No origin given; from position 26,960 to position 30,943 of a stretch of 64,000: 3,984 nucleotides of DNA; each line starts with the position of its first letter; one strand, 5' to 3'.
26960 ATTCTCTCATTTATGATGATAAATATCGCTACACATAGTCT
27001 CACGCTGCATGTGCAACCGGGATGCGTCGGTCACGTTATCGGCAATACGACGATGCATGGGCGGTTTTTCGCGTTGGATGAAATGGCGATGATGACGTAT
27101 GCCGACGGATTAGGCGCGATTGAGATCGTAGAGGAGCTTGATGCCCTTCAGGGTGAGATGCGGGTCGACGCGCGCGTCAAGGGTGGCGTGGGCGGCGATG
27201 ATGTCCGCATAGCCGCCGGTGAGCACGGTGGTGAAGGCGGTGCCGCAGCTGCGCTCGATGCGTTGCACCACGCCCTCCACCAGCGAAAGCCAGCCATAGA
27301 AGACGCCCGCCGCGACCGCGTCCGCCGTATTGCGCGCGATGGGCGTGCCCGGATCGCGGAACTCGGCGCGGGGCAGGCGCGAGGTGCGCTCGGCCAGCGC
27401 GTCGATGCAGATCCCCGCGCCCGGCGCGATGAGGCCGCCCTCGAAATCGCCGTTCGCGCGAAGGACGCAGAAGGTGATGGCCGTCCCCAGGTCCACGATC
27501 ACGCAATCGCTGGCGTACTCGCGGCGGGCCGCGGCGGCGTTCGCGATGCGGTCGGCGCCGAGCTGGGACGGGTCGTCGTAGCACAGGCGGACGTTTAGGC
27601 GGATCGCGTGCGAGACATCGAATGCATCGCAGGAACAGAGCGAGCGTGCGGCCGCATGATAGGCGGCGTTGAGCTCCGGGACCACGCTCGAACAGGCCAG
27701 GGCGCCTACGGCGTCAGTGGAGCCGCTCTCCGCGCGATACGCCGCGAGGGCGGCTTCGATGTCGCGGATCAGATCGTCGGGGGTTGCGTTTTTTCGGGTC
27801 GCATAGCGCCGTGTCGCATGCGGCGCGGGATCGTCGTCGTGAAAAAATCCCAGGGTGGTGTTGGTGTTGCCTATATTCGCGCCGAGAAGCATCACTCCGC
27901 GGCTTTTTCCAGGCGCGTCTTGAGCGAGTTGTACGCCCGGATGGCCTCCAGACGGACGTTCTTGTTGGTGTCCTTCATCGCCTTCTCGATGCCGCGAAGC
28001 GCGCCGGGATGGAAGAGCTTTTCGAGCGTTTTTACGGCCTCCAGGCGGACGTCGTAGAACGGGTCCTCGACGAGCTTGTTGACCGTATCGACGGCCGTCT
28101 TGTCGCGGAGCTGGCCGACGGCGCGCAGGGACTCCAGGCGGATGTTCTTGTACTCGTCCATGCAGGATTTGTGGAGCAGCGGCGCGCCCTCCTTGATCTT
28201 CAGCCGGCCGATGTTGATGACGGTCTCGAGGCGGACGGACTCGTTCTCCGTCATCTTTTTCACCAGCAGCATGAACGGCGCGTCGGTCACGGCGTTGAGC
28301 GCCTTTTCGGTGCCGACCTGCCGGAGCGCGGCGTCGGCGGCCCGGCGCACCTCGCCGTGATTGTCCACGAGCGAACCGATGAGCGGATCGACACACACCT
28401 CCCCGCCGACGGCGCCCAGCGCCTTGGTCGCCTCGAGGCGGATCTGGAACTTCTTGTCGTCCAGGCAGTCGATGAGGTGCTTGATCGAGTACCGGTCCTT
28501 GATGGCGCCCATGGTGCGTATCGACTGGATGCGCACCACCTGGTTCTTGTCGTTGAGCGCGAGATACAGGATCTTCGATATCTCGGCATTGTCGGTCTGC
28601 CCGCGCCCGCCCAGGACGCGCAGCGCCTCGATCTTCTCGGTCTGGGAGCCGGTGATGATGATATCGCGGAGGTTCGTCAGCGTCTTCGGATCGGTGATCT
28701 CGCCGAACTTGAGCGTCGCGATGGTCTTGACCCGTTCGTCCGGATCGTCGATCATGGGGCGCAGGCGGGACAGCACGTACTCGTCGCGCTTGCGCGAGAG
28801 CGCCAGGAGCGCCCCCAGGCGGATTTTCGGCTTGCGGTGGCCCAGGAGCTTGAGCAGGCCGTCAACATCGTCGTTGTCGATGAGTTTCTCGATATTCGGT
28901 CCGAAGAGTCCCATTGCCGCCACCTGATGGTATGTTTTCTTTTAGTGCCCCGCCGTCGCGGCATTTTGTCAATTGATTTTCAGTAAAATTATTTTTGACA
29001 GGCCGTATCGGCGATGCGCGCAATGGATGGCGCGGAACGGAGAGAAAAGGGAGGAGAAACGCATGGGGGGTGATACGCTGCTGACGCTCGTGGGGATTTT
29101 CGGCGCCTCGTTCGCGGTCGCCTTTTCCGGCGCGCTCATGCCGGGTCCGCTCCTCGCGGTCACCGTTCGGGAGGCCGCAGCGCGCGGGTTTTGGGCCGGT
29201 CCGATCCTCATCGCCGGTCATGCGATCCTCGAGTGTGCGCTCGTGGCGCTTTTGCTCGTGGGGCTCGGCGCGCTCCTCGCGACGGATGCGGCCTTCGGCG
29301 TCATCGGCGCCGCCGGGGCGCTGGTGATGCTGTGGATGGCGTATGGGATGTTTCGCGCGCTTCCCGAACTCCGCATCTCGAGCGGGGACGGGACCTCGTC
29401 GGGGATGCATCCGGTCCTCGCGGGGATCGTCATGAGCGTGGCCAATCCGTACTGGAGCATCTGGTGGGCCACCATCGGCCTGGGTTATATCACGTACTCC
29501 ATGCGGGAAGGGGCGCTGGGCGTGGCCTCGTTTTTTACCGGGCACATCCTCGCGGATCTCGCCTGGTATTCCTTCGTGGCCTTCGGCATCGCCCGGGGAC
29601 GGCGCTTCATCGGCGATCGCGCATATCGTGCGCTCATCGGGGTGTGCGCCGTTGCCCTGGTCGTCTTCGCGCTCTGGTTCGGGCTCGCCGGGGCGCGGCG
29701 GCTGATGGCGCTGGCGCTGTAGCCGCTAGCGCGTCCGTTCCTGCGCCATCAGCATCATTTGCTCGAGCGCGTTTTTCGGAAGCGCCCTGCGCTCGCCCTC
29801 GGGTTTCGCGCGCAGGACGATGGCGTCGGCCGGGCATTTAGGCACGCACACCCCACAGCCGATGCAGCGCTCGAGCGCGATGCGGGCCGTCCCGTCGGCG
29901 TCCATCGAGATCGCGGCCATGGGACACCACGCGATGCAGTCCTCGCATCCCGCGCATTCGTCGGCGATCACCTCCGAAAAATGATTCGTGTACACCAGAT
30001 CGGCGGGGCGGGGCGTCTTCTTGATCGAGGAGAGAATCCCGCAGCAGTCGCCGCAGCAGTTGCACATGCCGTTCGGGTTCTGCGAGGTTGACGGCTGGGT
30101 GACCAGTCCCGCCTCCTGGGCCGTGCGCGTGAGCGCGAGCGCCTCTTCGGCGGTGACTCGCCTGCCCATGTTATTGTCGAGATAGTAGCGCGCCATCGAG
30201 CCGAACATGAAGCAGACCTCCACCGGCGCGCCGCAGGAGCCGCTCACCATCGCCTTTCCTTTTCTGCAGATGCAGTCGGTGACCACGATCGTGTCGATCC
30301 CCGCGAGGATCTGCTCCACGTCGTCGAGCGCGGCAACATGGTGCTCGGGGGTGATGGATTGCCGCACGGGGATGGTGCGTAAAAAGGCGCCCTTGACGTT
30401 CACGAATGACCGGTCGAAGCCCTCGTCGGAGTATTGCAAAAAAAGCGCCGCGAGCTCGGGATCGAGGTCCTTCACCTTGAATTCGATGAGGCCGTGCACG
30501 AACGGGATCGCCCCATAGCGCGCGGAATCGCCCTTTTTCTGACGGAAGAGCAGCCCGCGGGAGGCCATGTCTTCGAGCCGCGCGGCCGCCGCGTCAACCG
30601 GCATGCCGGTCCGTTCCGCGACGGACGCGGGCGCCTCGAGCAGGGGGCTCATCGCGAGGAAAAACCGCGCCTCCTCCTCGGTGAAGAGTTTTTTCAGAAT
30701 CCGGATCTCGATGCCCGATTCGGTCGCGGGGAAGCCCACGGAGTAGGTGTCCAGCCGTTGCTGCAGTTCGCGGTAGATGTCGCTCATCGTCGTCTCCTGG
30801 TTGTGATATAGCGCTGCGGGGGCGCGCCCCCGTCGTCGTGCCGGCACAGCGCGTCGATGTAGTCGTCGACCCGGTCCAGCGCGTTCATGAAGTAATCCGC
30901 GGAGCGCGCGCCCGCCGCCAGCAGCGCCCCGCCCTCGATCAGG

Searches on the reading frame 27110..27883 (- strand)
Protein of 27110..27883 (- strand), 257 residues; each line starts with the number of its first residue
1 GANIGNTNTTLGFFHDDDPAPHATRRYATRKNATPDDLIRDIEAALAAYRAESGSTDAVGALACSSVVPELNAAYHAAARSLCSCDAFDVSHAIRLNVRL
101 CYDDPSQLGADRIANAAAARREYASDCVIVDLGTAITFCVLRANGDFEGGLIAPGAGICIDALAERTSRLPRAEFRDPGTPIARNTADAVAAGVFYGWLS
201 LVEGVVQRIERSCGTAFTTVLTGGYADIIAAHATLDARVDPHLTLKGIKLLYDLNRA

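Call 9: search_protein_families(library=pfam, proteins=[window:27110-27883:-])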
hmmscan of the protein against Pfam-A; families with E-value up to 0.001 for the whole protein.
window:27110-27883:- (257 aa): 1 family
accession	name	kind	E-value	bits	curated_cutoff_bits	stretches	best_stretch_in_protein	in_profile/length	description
PF03309.20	Pan_kinase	-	1.7e-54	185.3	24.7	1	4-208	6-205/205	Type III pantothenate kinase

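Call 59: search_protein_families(library=ncbifam, proteins=[window:27110-27883:-], max_evalue=0.001)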
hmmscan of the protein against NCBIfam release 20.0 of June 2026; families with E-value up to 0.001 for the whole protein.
window:27110-27883:- (257 aa): 31 families (the best 25 are shown)
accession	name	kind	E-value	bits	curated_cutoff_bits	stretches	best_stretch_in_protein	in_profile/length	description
NF009855.0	PRK13321.1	equivalog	1.1e-62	211.6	233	1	3-256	6-255/256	type III pantothenate kinase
NF009848.0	PRK13318.1-6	equivalog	5.1e-62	209.6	248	1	3-254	6-253/256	type III pantothenate kinase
NF009847.0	PRK13318.1-5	equivalog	4.2e-51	173.7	381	1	3-256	6-255/256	type III pantothenate kinase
NF009844.0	PRK13318.1-2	equivalog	4.5e-51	173.5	331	1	3-256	6-255/259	type III pantothenate kinase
NF009843.0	PRK13318.1-1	equivalog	4.7e-50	170.2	426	1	3-256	6-254/259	type III pantothenate kinase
TIGR00671.1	baf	subfamily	9.2e-48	163.1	58.2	1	3-251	5-241/243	type III pantothenate kinase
NF009845.0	PRK13318.1-3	equivalog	3e-45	154.5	358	1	3-256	6-255/258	type III pantothenate kinase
NF009849.0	PRK13320.1-1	equivalog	3.7e-45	154.3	354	1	3-256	14-264/267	type III pantothenate kinase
NF009852.0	PRK13320.1-4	equivalog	9.4e-42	143.1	439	1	3-256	19-269/270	pantothenate kinase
NF009846.0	PRK13318.1-4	equivalog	1.3e-37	129.6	432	1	3-255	6-253/255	type III pantothenate kinase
NF009860.0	PRK13322.1-5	equivalog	1.2e-30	107.1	288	1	25-251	22-243/248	pantothenate kinase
NF009850.0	PRK13320.1-2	equivalog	6.7e-27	94.7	321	1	90-249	72-231/241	type III pantothenate kinase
NF009853.0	PRK13320.1-5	equivalog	2.6e-26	92.6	287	1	59-255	47-240/243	type III pantothenate kinase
NF009871.0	PRK13331.1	equivalog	7.3e-25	87.7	251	1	2-252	12-247/253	pantothenate kinase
NF009861.0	PRK13324.1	equivalog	1.7e-23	83.5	495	1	3-252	6-250/258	type III pantothenate kinase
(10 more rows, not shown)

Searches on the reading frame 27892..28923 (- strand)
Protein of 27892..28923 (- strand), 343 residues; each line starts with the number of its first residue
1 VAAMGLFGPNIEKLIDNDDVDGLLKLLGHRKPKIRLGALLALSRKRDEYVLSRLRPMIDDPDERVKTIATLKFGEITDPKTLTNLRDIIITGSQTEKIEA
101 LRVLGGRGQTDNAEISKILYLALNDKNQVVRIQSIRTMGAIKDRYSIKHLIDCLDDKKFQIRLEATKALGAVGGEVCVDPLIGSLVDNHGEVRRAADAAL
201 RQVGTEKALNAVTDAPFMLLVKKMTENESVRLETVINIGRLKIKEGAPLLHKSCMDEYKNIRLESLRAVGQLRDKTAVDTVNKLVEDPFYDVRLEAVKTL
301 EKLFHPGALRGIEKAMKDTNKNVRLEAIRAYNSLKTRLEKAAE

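Call 9: search_protein_families(library=pfam, proteins=[window:27892-28923:-])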
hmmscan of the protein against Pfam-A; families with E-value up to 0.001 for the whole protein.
window:27892-28923:- (343 aa): 9 families
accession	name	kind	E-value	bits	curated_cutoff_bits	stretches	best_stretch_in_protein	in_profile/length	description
PF13646.12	HEAT_2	-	2.5e-50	169.1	27.7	6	118-200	4-87/88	HEAT repeats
PF02985.28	HEAT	-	1e-21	75.4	23.5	0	148-172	3-27/31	HEAT repeat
PF03130.22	HEAT_PBS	-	1.6e-11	43.9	20.9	0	161-185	1-25/27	PBS lyase HEAT-like repeat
PF13513.12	HEAT_EZ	-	2.6e-09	37.8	27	0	20-44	30-54/55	HEAT-like repeat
PF12717.13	Cnd1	-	2.2e-08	34.8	26.4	0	48-91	57-103/162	non-SMC mitotic condensation complex subunit 1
PF21581.3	SCD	-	2.4e-08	34.6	27.5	0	310-334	33-57/75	Stromalin conservative domain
PF00514.29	Arm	-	1e-05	25.8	20.6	0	147-170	14-37/41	Armadillo/beta-catenin-like repeat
PF25786.1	HEAT_GCN1_C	-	5.1e-05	23.8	27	0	147-205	29-96/151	GCN1-like, C-terminal HEAT repeats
PF20168.4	PDS5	-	0.00013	20.3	27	0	111-171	318-386/1053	Sister chromatid cohesion protein PDS5 protein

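Call 59: search_protein_families(library=ncbifam, proteins=[window:27892-28923:-], max_evalue=0.001)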
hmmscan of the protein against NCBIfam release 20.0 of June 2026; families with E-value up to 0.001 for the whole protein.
window:27892-28923:- (343 aa): 7 families
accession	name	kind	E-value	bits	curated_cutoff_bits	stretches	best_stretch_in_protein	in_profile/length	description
NF045915.1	PhycobilmeDegNblB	equivalog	2.5e-20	72.9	300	2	45-178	62-194/214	phycobilisome degradation protein NblB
NF010374.0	PRK13800.1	equivalog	8.5e-16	57.4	1196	2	150-213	813-877/898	fumarate reductase/succinate dehydrogenase flavoprotein subunit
NF007244.0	PRK09687.1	equivalog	2.1e-11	43.6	275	0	217-328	93-215/285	putative lyase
NF058502.1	phyc_lyase_CpcE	equivalog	9.2e-11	41.7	330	1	130-193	58-121/260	C-phycocyanin alpha-cysteine-84 phycocyanobilin lyase subunit CpcE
NF058505.1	phyc_lyase_CpeY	equivalog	6.6e-09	34.8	600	1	193-334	33-173/419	C-phycoerythrin alpha-cysteine-82 phycoerythrobilin lyase CpeY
TIGR02270.1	TIGR02270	subfamily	5.5e-08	32.3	206.8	1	29-211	66-244/410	TIGR02270 family protein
NF058515.1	phyc_lyase_CpcF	equivalog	2.1e-05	24.2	220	0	146-208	61-124/200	C-phycocyanin alpha-cysteine-84 phycocyanobilin lyase subunit CpcF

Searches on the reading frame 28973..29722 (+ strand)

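Call 9: search_protein_families(library=pfam, proteins=[window:28973-29722:+])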
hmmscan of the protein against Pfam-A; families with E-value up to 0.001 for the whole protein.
window:28973-29722:+ (249 aa): 1 family
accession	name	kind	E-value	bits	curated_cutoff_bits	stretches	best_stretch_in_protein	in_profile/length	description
PF01810.24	LysE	-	1.6e-32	113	25.6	1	52-238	2-191/193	LysE type translocator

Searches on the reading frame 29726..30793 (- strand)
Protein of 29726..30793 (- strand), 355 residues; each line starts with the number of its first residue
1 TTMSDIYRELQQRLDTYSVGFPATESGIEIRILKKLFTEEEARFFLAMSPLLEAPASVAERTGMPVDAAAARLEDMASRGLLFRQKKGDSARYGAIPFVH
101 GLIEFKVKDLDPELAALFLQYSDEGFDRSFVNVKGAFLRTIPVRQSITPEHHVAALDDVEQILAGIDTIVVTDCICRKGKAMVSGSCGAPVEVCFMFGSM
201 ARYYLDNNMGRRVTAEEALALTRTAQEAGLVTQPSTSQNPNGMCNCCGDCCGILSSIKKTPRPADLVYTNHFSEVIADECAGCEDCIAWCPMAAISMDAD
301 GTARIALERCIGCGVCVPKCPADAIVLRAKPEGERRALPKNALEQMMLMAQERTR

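Call 9: search_protein_families(library=pfam, proteins=[window:29726-30793:-])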
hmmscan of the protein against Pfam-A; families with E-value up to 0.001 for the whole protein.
window:29726-30793:- (355 aa): 11 families
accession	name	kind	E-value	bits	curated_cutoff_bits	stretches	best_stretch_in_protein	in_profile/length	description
PF12838.12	Fer4_7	-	4.7e-09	37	27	1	280-324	2-52/52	4Fe-4S dicluster domain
PF14697.11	Fer4_21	-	2.9e-08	34.2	35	1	277-325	5-57/59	4Fe-4S dicluster domain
PF13237.11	Fer4_10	-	8.3e-08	32.5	25.5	1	277-321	6-53/53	4Fe-4S dicluster domain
PF13187.11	Fer4_9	-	1.3e-07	32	27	1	279-325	1-52/52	4Fe-4S dicluster domain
PF25160.1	LdpA_Fe-S-bd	-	1.1e-06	28.8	27.6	1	302-326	20-44/49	LdpA Fe-S cluster-binding domain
PF00037.32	Fer4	-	1.5e-06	28.2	21.1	1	307-325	5-23/24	4Fe-4S binding domain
PF13183.11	Fer4_8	-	5.5e-06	27.3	27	0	307-331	2-22/68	4Fe-4S dicluster domain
PF13484.11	Fer4_16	-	7.9e-05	23.8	30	1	309-337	1-28/66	4Fe-4S double cluster binding domain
PF12837.12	Fer4_6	-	0.00033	20.9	25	1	304-325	3-24/24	4Fe-4S binding domain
PF12797.12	Fer4_2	-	0.0007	19.9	24.5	1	305-322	5-22/22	4Fe-4S binding domain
PF12800.12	Fer4_4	-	0.00086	19.9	24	1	308-322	2-16/17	4Fe-4S binding domain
